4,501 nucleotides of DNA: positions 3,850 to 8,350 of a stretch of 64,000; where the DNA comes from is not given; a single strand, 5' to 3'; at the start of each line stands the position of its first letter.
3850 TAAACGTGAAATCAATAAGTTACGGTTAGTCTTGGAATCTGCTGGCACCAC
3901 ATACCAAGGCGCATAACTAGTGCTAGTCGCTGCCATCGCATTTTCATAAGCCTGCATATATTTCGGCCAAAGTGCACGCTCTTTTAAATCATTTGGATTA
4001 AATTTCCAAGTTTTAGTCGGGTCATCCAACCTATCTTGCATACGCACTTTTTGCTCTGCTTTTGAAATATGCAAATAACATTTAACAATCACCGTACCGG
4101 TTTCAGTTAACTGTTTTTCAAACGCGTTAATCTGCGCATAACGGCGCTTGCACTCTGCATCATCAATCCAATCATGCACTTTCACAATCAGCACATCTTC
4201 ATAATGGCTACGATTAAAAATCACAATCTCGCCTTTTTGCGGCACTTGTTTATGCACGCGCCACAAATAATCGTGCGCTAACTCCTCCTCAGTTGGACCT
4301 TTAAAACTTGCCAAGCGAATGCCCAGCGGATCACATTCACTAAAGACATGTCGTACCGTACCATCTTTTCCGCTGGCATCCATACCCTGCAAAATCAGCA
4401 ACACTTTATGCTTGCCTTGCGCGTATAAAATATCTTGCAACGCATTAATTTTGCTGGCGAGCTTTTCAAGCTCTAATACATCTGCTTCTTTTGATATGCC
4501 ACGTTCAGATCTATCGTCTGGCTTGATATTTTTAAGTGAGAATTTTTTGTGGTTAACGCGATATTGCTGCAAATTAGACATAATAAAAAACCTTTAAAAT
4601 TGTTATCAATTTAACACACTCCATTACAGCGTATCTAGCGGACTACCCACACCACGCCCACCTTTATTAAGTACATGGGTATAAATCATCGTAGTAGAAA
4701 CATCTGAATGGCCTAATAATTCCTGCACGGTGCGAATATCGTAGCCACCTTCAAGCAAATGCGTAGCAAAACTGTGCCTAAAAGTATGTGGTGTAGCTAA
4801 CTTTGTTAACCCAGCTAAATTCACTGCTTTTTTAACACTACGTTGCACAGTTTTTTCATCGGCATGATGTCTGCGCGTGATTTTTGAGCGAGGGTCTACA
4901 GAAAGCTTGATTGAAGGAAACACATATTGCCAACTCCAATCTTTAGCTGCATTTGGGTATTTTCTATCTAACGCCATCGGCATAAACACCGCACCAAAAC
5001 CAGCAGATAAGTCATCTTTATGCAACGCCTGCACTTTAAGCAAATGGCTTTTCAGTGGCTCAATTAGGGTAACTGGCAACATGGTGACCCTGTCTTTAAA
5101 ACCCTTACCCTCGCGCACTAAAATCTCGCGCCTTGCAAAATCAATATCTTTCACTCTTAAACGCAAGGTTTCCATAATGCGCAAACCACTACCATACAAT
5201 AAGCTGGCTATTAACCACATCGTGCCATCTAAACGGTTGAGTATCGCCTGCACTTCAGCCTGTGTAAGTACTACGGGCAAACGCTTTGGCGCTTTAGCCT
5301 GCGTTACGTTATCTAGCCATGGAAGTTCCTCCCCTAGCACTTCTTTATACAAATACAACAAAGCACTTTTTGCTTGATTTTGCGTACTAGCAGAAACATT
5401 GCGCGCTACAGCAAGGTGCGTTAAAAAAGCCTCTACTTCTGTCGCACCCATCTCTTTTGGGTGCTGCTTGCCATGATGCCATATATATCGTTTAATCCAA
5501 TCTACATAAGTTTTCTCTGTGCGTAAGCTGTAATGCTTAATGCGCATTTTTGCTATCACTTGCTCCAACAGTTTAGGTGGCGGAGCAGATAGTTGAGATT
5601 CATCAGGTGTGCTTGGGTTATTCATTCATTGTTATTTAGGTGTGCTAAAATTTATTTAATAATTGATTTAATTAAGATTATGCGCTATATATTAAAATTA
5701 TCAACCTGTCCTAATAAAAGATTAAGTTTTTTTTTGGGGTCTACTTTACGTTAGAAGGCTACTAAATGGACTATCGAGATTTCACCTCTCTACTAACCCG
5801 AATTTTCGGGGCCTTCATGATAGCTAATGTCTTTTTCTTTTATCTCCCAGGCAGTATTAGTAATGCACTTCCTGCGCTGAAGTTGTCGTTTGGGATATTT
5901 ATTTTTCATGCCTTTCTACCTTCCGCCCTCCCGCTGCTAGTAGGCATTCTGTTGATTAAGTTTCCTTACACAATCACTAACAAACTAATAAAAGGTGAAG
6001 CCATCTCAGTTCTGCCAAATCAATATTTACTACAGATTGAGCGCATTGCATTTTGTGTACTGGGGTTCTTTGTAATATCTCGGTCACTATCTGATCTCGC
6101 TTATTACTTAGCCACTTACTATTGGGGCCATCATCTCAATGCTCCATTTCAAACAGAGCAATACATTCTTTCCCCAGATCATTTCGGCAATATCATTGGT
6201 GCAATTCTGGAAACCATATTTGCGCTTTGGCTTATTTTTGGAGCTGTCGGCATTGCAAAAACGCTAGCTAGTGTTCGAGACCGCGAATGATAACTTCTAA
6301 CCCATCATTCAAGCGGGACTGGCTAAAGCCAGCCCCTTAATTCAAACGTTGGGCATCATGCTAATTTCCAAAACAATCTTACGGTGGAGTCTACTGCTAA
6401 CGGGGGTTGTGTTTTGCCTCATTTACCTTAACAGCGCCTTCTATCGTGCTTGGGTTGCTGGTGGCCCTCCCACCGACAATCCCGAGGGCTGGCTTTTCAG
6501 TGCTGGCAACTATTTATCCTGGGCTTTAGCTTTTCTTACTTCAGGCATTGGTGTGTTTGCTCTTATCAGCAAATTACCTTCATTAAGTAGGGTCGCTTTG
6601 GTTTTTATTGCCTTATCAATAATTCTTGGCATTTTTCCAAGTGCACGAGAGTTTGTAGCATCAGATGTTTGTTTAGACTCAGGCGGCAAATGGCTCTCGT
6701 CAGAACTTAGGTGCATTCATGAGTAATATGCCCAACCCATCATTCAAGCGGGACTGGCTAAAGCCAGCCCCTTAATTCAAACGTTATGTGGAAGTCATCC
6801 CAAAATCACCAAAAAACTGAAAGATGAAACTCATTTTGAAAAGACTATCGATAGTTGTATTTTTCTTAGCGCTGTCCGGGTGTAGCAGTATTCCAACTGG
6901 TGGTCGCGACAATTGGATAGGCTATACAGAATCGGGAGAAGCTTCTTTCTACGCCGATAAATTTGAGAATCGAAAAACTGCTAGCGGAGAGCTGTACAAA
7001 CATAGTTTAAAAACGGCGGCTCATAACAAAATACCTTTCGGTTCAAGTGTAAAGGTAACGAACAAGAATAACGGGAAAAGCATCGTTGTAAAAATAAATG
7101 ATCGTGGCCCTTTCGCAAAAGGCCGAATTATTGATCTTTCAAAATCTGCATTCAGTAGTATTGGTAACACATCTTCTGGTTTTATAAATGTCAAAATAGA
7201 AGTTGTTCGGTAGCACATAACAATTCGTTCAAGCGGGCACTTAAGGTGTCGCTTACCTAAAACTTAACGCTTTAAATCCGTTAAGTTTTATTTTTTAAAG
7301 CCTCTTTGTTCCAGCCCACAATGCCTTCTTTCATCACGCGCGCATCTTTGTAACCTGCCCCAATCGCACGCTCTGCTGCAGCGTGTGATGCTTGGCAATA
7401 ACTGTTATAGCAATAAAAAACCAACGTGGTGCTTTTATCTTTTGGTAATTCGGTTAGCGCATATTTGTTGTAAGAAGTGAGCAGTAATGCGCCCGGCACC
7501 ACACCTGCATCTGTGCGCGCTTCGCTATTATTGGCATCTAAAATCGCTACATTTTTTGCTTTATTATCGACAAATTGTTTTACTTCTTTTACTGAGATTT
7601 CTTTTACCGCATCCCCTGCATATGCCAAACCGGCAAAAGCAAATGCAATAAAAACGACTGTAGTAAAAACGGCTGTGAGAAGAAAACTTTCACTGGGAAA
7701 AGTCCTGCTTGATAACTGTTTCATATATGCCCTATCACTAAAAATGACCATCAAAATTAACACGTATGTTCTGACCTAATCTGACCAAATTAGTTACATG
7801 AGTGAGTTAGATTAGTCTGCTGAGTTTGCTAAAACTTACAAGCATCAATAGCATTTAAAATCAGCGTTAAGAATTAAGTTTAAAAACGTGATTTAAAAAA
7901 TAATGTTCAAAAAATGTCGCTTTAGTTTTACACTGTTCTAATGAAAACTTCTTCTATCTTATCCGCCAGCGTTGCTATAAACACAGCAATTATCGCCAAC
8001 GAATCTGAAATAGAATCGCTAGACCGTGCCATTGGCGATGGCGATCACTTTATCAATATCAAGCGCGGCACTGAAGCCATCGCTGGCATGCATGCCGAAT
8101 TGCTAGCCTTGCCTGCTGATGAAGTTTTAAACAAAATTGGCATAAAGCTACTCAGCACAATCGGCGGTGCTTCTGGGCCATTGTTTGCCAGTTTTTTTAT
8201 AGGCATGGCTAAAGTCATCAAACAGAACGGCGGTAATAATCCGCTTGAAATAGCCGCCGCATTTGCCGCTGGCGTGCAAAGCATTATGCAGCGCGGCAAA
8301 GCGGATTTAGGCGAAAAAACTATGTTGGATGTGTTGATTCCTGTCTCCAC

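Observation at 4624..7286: Compact chromosomal integron with three precisely delimitable cassettes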

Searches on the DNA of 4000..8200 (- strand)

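Call 8: search_rna_families(source=window, start=4000, end=8200, threshold=evalue, max_evalue=1)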
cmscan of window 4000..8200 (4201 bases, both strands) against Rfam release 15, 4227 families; matches with E-value up to 1: 2.
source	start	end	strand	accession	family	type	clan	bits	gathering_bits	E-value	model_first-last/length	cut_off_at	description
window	6727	6859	-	RF02110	DLEU2_6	Gene; lncRNA;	-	22.7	60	0.52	1-135/135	no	Deleted in lymphocytic leukemia 2 conserved region 6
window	4379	4461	-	RF00114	S15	Cis-reg; leader;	CL00121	17.6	39.5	0.89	1-117/117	no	Ribosomal S15 leader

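Call 24: build_rna_model(alignment_id=A2, structure=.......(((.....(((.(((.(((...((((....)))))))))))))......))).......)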
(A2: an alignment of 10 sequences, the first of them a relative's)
Model R1 built from alignment A2 (10 sequences, 66 columns); structure: as given.
model positions 64; base pairs 16; branch points 0; effective number of sequences 2.42; information 0.875 bits per position. Calibrated on 0.2 Mb of random sequence (short: E-values are rough).
structure used (alignment columns):
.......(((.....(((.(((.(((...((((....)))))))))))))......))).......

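Call 25: search_with_rna_model(model_id=R1, source=window, filters=off, max_evalue=10, show_alignments=4)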
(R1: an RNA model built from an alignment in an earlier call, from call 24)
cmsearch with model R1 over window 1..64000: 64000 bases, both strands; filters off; matches with E-value up to 10: 14.
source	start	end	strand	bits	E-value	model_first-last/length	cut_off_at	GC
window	6292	6357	+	65.8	8.4e-17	1-64/64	no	0.48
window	6727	6792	+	63.7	3.7e-16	1-64/64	no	0.48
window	7215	7272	+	19.2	0.0061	1-64/64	no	0.41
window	60102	60159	+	14.1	0.19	1-64/64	no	0.43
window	40373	40423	+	11.9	0.89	14-54/64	no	0.43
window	47105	47135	+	11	1.7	1-64/64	no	0.29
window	3323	3396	+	10.3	2.6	1-64/64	no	0.49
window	10300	10352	-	10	3.3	1-64/64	no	0.34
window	20954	21007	+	9.7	4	1-64/64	no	0.33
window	19614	19640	-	9.1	5.8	1-64/64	no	0.26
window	39070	39117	+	8.9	6.7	1-64/64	no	0.46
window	15284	15340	+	8.8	7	1-64/64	no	0.23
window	56043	56083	-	8.5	8.9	1-64/64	no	0.22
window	39419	39454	+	8.4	9.8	1-64/64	no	0.31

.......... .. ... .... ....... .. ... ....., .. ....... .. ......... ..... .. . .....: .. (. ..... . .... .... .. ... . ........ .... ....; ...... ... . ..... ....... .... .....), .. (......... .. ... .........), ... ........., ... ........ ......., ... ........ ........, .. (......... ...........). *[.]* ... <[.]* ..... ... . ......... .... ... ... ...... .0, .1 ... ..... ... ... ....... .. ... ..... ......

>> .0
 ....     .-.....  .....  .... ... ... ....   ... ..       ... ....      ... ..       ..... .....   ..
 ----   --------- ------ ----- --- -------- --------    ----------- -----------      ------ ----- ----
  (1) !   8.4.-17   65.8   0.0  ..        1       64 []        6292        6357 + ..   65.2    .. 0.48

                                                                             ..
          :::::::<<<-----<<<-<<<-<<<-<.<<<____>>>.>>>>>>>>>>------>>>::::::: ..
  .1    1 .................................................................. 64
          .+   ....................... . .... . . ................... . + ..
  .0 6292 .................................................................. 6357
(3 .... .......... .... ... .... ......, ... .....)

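Call 28: search_with_rna_model(model_id=R1, sources=[window, L001, L002, L003, L004, L005, L006, L007, L008, L009, L010, L011, L012, L013, L014, L015, L016, L017, L018, L019, L020, L021, L022, L023, L024, L025, L026, L027, L028, L029, L030, L031, L032, L033, L034, L035, L036, L037, L038, L039, L040, L041, L042, L043, L044, L045, L046, L047, L048, L049, L050, L051, L052, L053, L054, L055, L056, L057, L058, L059, L060, L061, L062, L063, L064, L065, L066, L067, L068, L069, L070, L071, L072, L073, L074, L075, L076, L077, L078, L079, L080], max_evalue=0.001, make_alignment=true)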
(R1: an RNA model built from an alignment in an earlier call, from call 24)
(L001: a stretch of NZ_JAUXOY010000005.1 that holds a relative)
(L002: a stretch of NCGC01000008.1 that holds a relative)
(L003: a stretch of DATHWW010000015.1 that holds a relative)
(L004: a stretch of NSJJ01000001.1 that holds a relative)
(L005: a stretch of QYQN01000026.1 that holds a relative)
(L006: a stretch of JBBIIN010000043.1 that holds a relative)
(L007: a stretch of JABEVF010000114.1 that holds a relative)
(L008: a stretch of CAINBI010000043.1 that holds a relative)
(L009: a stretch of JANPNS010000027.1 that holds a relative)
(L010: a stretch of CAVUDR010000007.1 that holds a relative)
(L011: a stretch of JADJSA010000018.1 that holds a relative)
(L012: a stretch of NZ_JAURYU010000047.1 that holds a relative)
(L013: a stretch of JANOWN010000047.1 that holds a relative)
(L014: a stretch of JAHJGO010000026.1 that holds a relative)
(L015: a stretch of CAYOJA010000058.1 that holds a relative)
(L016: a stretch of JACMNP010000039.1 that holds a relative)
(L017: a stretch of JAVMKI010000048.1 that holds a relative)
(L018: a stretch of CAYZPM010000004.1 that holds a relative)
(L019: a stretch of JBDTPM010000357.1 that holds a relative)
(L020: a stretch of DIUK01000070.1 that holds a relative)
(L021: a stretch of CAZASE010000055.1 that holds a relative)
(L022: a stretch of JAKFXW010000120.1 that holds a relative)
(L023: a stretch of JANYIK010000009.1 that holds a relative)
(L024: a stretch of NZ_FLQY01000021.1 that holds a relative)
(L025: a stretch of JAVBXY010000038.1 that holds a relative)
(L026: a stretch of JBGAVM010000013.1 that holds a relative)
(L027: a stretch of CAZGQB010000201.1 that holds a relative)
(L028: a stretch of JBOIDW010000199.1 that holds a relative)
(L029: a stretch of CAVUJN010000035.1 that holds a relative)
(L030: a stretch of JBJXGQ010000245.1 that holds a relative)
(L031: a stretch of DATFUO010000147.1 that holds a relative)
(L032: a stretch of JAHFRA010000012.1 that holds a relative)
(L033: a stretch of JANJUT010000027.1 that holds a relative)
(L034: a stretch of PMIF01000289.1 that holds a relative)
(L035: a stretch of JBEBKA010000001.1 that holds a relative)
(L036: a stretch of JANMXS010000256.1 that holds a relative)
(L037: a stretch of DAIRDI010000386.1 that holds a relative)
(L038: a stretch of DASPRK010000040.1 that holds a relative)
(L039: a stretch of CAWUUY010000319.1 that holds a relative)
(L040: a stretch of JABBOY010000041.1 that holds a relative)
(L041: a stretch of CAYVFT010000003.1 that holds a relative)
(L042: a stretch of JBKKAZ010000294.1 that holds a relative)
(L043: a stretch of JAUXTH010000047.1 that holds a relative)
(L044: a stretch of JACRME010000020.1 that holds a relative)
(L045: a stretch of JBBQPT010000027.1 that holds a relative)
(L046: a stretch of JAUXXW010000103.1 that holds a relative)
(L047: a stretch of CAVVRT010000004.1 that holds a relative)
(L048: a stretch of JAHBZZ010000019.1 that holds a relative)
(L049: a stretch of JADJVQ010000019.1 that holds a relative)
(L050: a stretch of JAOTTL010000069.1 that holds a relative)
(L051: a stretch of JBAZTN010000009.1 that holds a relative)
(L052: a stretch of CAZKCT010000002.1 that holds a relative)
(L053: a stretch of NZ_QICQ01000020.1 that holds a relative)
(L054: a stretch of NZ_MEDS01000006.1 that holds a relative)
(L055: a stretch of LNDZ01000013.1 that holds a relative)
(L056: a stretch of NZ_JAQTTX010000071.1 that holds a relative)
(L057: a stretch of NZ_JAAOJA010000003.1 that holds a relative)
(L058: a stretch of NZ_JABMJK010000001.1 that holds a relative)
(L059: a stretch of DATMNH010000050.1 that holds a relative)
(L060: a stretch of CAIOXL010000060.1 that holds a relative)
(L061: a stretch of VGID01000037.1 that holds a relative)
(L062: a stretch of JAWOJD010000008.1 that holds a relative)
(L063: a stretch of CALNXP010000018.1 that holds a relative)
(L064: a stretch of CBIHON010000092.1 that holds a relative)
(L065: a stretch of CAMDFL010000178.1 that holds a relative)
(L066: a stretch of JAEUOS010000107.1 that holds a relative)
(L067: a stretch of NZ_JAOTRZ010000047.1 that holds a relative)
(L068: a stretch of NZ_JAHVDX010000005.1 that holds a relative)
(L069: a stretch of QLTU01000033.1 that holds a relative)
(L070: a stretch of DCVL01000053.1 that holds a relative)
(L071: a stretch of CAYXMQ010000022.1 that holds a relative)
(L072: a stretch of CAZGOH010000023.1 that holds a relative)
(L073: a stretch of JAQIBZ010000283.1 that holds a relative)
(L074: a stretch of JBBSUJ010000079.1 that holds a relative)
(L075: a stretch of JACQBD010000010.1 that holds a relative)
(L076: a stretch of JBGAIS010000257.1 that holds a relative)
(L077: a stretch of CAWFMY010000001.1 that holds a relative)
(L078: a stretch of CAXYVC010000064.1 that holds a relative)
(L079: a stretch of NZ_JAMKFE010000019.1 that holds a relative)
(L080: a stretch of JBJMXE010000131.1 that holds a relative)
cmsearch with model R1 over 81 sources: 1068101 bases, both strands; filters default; matches with E-value up to 0.001: 106.
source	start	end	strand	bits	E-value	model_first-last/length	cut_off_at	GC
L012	4519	4582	-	90.1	8.7e-23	1-64/64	no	0.53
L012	2468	2531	-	89.4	1.4e-22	1-64/64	no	0.48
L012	5735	5798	-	89.3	1.5e-22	1-64/64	no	0.53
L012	4069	4132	-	86.3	1.2e-21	1-64/64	no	0.59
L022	1805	1868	-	84.1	5.2e-21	1-64/64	no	0.53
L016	1688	1751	-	80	8.5e-20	1-64/64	no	0.53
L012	3554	3617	-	79.6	1.2e-19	1-64/64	no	0.53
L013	9574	9639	-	79.5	1.3e-19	1-64/64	no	0.53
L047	7505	7570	-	77.9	3.6e-19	1-64/64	no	0.59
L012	3001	3066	-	76.9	7.2e-19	1-64/64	no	0.48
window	6292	6357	+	65.9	1.4e-15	1-64/64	no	0.48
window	6727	6792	+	63.7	6.1e-15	1-64/64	no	0.48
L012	4982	5047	-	61.7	2.4e-14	1-64/64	no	0.44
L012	5347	5463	-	58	3e-13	1-64/64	no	0.47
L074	623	685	-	56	1.2e-12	1-64/64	no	0.6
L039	3276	3341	-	56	1.2e-12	1-64/64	no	0.61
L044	240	308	-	56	1.2e-12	1-64/64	no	0.58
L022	194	258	-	54.5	3.2e-12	1-64/64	no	0.55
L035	8675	8745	-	50.4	5.2e-11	1-64/64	no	0.55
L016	2202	2265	-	48.8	1.6e-10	1-64/64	no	0.47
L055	7135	7233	-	48.6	1.9e-10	1-64/64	no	0.64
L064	1468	1536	-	48.3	2.2e-10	1-64/64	no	0.68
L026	9278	9340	-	47.9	3.1e-10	1-64/64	no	0.49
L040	604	672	-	46.7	6.9e-10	1-64/64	no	0.61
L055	7545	7643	-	46.5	7.5e-10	1-64/64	no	0.63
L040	1060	1123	-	46.5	7.7e-10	1-64/64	no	0.62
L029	3894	3971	-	46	1.1e-09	1-64/64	no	0.67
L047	8976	9039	-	44.8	2.4e-09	1-64/64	no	0.55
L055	8977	9075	-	44.8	2.5e-09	1-64/64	no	0.62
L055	9470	9568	-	44.6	2.9e-09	1-64/64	no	0.66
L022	2195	2263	-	44.5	3e-09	1-64/64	no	0.59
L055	1901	1980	-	43.8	4.8e-09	1-64/64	no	0.64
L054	2011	2074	-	43.5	6.1e-09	1-64/64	no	0.59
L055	4679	4755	-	43.2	7.5e-09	1-64/64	no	0.6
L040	2772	2840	-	43.1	7.7e-09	1-64/64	no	0.62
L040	3308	3376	-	42.9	8.8e-09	1-64/64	no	0.62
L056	1015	1101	-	42.6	1.1e-08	1-64/64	no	0.6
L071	2600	2674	-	42.3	1.4e-08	1-64/64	no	0.63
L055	5201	5278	-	42.2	1.5e-08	1-64/64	no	0.64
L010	8327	8395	-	42.1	1.6e-08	1-64/64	no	0.65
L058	6044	6111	-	42.1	1.6e-08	1-64/64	no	0.56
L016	2514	2579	-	41.8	2e-08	1-64/64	no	0.41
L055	8440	8514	-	41.8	2e-08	1-64/64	no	0.59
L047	8666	8734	-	41.5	2.3e-08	1-64/64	no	0.62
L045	8964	9050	-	41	3.2e-08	1-64/64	no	0.62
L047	8096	8166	-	40.7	4.1e-08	1-64/64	no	0.65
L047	9332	9400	-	39.8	7.5e-08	1-64/64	no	0.57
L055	5474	5548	-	39.7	8.2e-08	1-64/64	no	0.57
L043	3129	3197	-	39.6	8.8e-08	1-64/64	no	0.54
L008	117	177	-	39.2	1.1e-07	1-64/64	no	0.57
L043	3657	3725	-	38.9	1.4e-07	1-64/64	no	0.57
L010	7351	7419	-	38.7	1.6e-07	1-64/64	no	0.62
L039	3488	3563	-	38.6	1.7e-07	1-64/64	no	0.66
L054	372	444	-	38.4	2e-07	1-64/64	no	0.58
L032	6158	6226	-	38.1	2.5e-07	1-64/64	no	0.57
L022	772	847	-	38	2.6e-07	1-64/64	no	0.58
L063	8005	8066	-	37.5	3.6e-07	1-64/64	no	0.5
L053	674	739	-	37.5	3.7e-07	1-64/64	no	0.55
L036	44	116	-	37.2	4.5e-07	1-64/64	no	0.58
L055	5961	6030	-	36.8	6e-07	1-64/64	no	0.64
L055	6485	6586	-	36.5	7.2e-07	1-64/64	no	0.69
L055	4149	4247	-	36.2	9e-07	1-64/64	no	0.59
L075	925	993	-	36.2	9.1e-07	1-64/64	no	0.57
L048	2893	2958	-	36.1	9.4e-07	1-64/64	no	0.56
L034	426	527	-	35.8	1.1e-06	1-64/64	no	0.69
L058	8285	8362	-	35.3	1.6e-06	1-64/64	no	0.59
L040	2093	2168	-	35.2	1.7e-06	1-64/64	no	0.59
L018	8137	8202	-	35.2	1.8e-06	1-64/64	no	0.62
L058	6503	6604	-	35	2e-06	1-64/64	no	0.59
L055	3606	3704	-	34.7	2.5e-06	1-64/64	no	0.61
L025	109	186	-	34.1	3.7e-06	1-64/64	no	0.71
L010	9166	9234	-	34.1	3.8e-06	1-64/64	no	0.52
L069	937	1002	-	33.9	4.2e-06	1-64/64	no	0.58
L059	1814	1900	-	33.9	4.3e-06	1-64/64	no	0.71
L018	9441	9515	-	33.5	5.4e-06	1-64/64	no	0.61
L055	8022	8090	-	33.2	6.8e-06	1-64/64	no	0.58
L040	3796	3864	-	33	8.1e-06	1-64/64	no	0.64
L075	62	130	-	32.6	1e-05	1-64/64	no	0.62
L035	9062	9130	-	32.5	1.1e-05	1-64/64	no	0.61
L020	1244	1312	-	32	1.6e-05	1-64/64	no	0.57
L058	7534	7596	-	31.8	1.8e-05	1-64/64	no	0.62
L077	4396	4485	-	31.7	1.9e-05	1-64/64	no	0.71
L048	7397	7462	-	31.1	2.8e-05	1-64/64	no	0.55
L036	797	874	-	31.1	2.9e-05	1-64/64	no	0.69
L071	2262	2326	-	31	3.2e-05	1-64/64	no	0.58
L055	1421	1519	-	30.4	4.5e-05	1-64/64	no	0.62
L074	373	438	-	29.5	8.4e-05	1-64/64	no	0.62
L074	2058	2123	-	29.4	9.2e-05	1-64/64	no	0.62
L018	8752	8826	-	29.1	0.00011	1-64/64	no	0.68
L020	1752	1817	-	28.9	0.00013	1-64/64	no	0.58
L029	641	718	-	28.6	0.00016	1-64/64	no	0.69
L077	7202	7292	-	28.5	0.00017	1-64/64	no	0.74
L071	1287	1391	-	28.4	0.00018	1-64/64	no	0.71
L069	316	381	-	28.1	0.00023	1-64/64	no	0.67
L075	4486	4579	-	28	0.00024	1-64/64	no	0.61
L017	8433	8555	-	27.9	0.00027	1-64/64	no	0.59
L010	6505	6580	-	27.8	0.00028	1-64/64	no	0.63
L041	4976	5045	-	27.7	0.0003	1-64/64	no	0.69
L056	2958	3025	-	27.5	0.00033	1-64/64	no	0.56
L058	6989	7051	-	27.2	0.0004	1-64/64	no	0.59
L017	3154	3222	-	27.2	0.0004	1-64/64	no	0.58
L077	5219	5308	-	27.2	0.00041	1-64/64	no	0.71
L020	2403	2469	-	27.1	0.00045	1-64/64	no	0.58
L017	6185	6248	-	26.9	0.0005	1-64/64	no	0.59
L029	1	64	-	26.6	0.00064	1-55/64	3'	0.67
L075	1431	1497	-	26.1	0.00091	1-64/64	no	0.64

Alignment A3: 106 matches aligned to the model, 164 columns, each read 5' to 3' on its own strand. Consensus structure (alignment columns), stored with it:
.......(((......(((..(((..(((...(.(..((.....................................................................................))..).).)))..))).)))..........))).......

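Call 30: build_rna_model(alignment_id=A3)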
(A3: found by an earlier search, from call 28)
Model R2 built from alignment A3 (106 sequences, 164 columns); structure: stored with the alignment.
model positions 70; base pairs 16; branch points 0; effective number of sequences 12.72; information 0.804 bits per position. Calibrated on 0.2 Mb of random sequence (short: E-values are rough).
structure used (alignment columns):
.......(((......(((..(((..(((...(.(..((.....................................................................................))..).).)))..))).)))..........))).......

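Call 31: search_with_rna_model(model_id=R2, source=window, filters=off, max_evalue=10, show_alignments=4)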
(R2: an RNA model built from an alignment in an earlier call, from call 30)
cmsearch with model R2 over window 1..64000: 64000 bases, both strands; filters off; matches with E-value up to 10: 14.
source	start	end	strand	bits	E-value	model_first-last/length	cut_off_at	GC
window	6292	6357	+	68.1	2.4e-13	1-70/70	no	0.48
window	6727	6792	+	63.3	3e-12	1-70/70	no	0.48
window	7212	7272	+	24.8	0.0017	1-70/70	no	0.43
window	60102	60159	+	11.5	1.8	1-70/70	no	0.43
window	47549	47594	+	9.6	5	1-70/70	no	0.5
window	6392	6420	-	9.1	6.4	1-70/70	no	0.52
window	4273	4301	+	8.8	7.4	1-70/70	no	0.55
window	3323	3358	-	8.8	7.4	1-70/70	no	0.58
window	21318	21377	-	8.8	7.4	1-70/70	no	0.38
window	39044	39076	-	8.7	7.9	1-70/70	no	0.45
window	49172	49205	-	8.6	8.2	1-70/70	no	0.35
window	5819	5865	-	8.5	8.5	1-70/70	no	0.34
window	47003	47023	-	8.5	8.8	1-70/70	no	0.52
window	48941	48978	-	8.3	9.6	1-70/70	no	0.47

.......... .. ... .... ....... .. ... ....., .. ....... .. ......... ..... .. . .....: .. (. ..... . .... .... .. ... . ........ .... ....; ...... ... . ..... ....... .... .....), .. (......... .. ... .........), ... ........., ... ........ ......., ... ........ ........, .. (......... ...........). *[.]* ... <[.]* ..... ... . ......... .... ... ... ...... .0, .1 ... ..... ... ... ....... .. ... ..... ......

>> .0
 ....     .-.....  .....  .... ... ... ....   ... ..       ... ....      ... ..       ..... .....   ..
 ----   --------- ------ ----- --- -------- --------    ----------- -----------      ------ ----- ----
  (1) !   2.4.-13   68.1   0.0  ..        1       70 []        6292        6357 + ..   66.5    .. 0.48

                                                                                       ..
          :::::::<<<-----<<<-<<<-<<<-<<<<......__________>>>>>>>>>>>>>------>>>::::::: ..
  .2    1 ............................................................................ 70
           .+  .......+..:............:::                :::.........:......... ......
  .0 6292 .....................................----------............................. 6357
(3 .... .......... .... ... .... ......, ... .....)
